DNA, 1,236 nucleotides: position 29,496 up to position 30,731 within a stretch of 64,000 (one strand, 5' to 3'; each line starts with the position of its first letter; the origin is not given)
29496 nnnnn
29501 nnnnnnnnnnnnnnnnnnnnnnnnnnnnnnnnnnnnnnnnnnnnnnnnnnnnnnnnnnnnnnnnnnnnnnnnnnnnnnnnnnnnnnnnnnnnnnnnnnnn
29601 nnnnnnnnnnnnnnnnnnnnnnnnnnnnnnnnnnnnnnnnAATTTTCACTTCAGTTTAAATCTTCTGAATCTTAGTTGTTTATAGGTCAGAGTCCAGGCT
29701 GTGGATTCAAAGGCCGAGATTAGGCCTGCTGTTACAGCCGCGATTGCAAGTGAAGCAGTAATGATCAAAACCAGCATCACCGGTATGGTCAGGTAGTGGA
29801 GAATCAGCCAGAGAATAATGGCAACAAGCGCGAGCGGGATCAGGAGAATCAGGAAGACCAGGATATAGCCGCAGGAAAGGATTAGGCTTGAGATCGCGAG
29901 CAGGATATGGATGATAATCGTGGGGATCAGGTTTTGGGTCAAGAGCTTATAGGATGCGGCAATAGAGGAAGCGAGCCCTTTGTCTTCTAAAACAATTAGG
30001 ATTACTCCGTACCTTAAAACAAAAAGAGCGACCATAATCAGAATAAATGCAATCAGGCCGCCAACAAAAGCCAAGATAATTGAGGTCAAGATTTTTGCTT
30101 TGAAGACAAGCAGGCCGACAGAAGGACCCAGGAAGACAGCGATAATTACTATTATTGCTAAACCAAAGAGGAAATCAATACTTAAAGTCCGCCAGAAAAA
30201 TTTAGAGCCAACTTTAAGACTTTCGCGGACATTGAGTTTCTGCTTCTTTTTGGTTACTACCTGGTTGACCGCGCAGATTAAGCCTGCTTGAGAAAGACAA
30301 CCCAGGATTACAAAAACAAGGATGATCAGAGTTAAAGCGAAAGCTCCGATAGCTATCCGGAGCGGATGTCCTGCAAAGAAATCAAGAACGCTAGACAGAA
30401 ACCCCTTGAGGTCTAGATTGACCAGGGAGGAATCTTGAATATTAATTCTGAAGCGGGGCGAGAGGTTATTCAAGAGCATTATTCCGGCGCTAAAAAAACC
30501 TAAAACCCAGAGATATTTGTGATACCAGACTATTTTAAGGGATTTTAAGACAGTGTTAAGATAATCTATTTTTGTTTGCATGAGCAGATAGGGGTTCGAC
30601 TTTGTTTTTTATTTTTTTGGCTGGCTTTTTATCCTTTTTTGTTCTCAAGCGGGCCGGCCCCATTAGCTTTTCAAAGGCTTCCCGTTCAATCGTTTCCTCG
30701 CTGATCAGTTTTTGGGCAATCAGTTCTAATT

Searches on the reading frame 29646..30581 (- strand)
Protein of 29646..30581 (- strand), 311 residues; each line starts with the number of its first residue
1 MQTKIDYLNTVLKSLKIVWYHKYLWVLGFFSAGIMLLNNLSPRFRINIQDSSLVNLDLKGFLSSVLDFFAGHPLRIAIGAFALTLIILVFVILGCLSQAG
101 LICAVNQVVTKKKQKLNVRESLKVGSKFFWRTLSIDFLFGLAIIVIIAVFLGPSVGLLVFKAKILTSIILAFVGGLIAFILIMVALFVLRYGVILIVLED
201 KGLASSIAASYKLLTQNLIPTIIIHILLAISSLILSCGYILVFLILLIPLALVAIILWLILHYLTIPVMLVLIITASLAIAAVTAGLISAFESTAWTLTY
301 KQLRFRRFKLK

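Call 30: find_encoding_contigs(protein=window:29646-30581:-, flank=10000, max_places=1)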
Protein window:29646-30581:- (311 aa): 6 contigs read that carry it; 1 place shown.
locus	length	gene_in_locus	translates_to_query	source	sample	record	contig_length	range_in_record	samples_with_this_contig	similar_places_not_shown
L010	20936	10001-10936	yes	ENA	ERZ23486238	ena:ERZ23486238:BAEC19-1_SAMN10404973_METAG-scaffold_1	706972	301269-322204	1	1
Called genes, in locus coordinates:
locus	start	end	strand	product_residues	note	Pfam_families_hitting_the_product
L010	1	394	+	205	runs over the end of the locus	PF00574:CLP_protease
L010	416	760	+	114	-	-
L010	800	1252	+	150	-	-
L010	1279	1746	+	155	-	-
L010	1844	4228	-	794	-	PF00521:DNA_topoisoIV, PF03989:DNA_gyraseA_C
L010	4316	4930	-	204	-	-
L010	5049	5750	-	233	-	PF13483:Lactamase_B_3, PF12706:Lactamase_B_2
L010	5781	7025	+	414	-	PF00575:S1 (weak), PF21710:Spt6_S1 (faint), PF23459:S1_RRP5 (faint), PF00575:S1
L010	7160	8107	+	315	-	PF01171:ATP_bind_3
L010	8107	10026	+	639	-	PF00004:AAA, PF07728:AAA_5 (weak), PF17862:AAA_lid_3, PF01434:Peptidase_M41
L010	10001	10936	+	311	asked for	PF25231:DUF7847 (weak)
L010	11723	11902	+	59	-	-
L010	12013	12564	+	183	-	PF07638:Sigma70_ECF (weak), PF04542:Sigma70_r2, PF08281:Sigma70_r4_2, PF04545:Sigma70_r4 (weak)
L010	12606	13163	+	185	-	-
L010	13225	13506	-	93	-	-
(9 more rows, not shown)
